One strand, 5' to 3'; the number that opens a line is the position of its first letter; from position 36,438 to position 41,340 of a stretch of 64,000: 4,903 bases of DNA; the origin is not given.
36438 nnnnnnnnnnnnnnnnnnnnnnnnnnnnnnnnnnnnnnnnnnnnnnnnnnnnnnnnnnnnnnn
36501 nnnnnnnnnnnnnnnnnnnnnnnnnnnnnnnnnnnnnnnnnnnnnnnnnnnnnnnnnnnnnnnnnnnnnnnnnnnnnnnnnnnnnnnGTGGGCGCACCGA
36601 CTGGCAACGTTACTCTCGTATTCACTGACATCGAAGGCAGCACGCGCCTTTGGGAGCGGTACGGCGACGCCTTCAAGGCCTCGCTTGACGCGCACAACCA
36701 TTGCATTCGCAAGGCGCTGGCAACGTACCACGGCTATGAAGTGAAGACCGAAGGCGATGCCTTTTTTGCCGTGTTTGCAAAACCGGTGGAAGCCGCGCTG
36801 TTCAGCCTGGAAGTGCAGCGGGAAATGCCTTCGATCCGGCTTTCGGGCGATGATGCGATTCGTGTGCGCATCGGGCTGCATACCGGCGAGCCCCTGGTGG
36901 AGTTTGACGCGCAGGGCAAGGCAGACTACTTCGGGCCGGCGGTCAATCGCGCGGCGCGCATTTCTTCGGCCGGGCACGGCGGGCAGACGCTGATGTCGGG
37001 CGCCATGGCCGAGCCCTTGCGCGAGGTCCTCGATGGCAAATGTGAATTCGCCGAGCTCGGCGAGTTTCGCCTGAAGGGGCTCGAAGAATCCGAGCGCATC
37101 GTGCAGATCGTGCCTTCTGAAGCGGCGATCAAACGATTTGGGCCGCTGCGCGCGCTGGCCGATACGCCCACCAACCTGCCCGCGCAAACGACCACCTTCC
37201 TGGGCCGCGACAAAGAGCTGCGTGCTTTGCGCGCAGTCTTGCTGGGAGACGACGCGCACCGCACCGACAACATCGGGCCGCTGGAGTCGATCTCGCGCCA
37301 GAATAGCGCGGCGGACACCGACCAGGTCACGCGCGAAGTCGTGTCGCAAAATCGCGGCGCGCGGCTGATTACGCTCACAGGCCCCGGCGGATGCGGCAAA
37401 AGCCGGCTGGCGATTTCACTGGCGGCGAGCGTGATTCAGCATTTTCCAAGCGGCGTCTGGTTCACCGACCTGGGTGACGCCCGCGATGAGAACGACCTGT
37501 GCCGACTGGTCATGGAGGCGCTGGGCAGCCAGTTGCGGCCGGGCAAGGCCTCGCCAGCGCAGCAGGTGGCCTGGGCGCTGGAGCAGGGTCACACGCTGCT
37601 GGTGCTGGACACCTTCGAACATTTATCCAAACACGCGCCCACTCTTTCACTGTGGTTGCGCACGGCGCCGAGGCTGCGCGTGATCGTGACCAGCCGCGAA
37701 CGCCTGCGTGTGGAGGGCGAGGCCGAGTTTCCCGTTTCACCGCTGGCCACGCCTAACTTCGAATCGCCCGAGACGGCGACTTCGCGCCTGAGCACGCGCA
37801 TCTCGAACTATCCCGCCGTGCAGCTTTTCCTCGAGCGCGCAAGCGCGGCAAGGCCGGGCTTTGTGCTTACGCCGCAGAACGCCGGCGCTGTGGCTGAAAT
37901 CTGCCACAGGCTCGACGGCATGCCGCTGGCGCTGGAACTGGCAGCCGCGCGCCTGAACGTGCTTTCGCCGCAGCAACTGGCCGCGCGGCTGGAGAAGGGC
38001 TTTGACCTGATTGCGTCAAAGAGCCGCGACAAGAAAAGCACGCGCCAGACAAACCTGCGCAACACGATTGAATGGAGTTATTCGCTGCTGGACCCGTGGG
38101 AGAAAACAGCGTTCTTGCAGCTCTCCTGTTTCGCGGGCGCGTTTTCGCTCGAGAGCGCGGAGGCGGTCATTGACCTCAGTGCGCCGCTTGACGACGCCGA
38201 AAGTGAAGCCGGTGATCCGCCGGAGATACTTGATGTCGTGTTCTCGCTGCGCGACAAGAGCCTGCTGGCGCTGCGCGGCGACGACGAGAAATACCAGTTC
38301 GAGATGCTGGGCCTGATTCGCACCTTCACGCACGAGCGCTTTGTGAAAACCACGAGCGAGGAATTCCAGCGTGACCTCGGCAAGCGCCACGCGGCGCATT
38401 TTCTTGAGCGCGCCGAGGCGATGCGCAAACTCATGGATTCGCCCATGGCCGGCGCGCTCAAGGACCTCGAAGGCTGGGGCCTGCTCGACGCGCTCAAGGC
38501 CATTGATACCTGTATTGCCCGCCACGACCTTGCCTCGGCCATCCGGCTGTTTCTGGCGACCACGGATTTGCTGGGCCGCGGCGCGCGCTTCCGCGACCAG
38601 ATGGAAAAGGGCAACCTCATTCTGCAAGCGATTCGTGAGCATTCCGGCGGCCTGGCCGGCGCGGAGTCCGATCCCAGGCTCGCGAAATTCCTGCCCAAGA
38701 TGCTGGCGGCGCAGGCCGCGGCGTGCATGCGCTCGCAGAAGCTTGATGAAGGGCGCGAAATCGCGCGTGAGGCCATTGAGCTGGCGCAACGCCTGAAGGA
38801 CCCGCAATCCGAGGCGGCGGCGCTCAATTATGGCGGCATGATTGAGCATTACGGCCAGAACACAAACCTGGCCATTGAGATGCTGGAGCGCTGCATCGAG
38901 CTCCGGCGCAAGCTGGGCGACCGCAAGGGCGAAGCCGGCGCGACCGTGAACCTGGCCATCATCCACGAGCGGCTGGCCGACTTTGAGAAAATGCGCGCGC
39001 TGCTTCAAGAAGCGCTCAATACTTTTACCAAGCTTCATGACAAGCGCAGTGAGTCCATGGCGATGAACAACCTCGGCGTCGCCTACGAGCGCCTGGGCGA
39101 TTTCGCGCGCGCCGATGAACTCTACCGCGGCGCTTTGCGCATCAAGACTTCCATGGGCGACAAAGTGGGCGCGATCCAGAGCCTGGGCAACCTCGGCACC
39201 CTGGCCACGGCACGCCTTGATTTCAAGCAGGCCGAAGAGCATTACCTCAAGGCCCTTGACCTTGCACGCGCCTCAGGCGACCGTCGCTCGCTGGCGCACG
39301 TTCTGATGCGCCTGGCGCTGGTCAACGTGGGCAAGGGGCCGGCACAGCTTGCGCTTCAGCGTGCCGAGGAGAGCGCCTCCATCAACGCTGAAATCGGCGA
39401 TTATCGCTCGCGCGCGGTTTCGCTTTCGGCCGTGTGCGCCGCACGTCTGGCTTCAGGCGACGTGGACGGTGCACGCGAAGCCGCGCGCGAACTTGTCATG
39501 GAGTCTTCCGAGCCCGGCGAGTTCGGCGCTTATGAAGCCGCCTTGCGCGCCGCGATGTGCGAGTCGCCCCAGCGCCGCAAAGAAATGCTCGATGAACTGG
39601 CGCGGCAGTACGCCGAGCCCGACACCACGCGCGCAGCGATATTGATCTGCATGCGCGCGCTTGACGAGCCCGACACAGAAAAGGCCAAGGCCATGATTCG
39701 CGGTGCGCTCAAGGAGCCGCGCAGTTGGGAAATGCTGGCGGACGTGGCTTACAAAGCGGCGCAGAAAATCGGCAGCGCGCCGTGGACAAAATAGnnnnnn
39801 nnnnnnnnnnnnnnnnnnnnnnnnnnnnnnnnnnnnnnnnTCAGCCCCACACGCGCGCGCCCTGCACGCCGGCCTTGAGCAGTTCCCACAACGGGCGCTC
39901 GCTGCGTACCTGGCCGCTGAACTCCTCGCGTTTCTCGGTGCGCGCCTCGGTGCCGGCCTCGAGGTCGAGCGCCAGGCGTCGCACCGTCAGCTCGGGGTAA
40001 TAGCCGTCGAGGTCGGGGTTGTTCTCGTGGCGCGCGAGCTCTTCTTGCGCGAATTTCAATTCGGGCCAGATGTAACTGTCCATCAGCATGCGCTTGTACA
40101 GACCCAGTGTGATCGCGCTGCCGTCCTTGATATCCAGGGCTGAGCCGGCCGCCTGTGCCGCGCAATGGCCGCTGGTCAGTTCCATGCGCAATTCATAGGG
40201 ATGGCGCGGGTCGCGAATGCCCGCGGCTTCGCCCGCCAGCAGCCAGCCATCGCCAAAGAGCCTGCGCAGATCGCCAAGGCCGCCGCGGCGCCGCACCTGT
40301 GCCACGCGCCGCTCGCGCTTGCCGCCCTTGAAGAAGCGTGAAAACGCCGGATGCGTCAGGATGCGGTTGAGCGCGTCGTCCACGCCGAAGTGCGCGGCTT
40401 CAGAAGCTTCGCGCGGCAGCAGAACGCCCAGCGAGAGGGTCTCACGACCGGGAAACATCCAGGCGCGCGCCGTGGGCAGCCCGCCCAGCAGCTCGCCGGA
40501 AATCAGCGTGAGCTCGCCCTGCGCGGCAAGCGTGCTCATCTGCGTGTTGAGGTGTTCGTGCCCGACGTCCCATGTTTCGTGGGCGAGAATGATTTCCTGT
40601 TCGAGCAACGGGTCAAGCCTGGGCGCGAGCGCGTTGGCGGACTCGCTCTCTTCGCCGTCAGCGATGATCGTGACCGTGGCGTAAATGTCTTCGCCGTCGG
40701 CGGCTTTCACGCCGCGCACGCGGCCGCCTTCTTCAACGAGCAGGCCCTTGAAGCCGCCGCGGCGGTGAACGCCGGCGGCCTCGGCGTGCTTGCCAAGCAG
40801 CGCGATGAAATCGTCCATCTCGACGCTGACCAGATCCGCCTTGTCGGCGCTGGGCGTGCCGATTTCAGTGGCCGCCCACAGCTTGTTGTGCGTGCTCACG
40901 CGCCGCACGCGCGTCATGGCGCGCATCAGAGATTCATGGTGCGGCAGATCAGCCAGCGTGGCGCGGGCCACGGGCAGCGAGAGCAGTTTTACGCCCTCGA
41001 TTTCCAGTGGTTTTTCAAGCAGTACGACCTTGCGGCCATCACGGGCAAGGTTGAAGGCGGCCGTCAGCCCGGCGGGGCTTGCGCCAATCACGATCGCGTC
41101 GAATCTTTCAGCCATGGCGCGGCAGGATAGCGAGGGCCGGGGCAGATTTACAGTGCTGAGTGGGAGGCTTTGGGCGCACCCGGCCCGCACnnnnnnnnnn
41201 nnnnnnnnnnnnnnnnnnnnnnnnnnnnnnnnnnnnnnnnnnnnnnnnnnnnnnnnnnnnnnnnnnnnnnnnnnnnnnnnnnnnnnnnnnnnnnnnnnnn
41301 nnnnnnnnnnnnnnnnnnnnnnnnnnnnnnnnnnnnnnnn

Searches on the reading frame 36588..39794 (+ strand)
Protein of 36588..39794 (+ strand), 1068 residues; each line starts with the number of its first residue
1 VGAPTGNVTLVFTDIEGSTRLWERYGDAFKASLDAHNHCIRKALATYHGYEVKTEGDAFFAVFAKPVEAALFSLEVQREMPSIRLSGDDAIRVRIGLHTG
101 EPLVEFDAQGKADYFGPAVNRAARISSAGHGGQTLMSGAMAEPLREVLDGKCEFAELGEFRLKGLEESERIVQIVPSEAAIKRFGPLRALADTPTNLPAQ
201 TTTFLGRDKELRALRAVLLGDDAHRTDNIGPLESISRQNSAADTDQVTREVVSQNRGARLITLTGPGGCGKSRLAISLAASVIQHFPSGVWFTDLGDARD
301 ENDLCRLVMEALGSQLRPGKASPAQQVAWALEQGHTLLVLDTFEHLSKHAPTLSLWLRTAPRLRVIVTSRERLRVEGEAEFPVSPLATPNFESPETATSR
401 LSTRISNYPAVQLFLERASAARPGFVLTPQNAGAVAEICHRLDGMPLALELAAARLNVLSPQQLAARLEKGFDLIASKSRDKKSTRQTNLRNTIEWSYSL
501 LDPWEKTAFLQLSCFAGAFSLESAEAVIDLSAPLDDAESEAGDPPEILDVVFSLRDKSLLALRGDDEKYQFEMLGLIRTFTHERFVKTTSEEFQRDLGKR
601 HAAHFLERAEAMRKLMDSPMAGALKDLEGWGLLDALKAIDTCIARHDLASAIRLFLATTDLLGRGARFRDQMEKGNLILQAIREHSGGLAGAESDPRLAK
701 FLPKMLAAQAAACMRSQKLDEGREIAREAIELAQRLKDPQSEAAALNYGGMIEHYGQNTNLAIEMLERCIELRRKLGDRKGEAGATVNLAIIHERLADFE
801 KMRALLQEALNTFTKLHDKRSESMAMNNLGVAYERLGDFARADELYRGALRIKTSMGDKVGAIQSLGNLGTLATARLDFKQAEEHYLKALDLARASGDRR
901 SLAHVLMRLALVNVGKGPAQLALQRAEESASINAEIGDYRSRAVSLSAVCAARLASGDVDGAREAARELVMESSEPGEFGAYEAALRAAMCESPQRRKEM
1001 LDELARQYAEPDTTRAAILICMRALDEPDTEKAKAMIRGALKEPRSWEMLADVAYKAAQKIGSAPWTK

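Call 13: search_protein_families(library=pfam, proteins=[window:36588-39794:+], max_evalue=0.001)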
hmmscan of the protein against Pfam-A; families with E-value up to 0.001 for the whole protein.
window:36588-39794:+ (1068 aa): 12 families
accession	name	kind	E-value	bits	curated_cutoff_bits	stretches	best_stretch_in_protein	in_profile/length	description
PF13424.12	TPR_12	-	5.3e-26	91.1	30.1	4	784-854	4-76/77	Tetratricopeptide repeat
PF00211.25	Guanylate_cyc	-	3.8e-25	89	21.9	1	4-166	5-174/183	Adenylate and Guanylate cyclase catalytic domain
PF13176.12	TPR_7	-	1.3e-12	47.1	27.9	1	825-859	1-35/36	Tetratricopeptide repeat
PF13181.12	TPR_8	-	1.9e-09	37.4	25.7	0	825-853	3-31/34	Tetratricopeptide repeat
PF17874.7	TPR_MalT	-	4.2e-09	36.6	45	1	798-969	16-187/336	MalT-like TPR region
PF13401.12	AAA_22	-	4.4e-09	37.2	27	1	256-352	3-100/130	AAA domain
PF07719.23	TPR_2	-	9.2e-09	35.2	27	0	825-852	3-30/34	Tetratricopeptide repeat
PF13374.12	TPR_10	-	1.1e-08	35.3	27.5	1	824-852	3-31/42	Tetratricopeptide repeat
PF00931.28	NB-ARC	-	1.5e-07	31.4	23.5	1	245-372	6-138/248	NB-ARC domain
PF00515.34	TPR_1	-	1.6e-07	31.2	27.8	0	865-893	3-31/34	Tetratricopeptide repeat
PF05729.18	NACHT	-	0.00021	21.6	26.7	1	259-374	1-133/167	NACHT domain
PF13481.12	AAA_25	-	0.00048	20.2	27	0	259-289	34-60/195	AAA domain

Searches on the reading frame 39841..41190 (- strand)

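Call 13: search_protein_families(library=pfam, proteins=[window:39841-41190:-], max_evalue=0.001)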
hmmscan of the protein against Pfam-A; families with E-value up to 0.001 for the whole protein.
window:39841-41190:- (449 aa): 9 families
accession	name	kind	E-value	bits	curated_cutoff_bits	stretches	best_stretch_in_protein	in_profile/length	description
PF07992.20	Pyr_redox_2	-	3.7e-06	27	26.1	1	31-106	2-58/291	Pyridine nucleotide-disulphide oxidoreductase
PF01266.30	DAO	-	7.6e-06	26.1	27.9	0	31-61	1-31/353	FAD dependent oxidoreductase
PF01134.28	GIDA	-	2.2e-05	24.1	22.1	1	31-180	1-150/391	Glucose inhibited division protein A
PF13450.12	NAD_binding_8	-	3.2e-05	24.5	21.9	1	34-60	1-27/68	NAD(P)-binding Rossmann-like domain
PF03486.20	HI0933_like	-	5e-05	23.3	50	1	31-63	2-34/244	HI0933-like protein Rossmann domain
PF01946.23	Thi4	-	5.9e-05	22.8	26.2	1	30-66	18-55/235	Thi4 family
PF00890.30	FAD_binding_2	-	6e-05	22.8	20.4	1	31-60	1-30/414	FAD binding domain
PF12831.13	FAD_oxidored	-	8.5e-05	22.4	27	1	31-60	1-30/416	FAD dependent oxidoreductase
PF01494.25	FAD_binding_3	-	0.0004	20.1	22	0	31-60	3-32/349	FAD binding domain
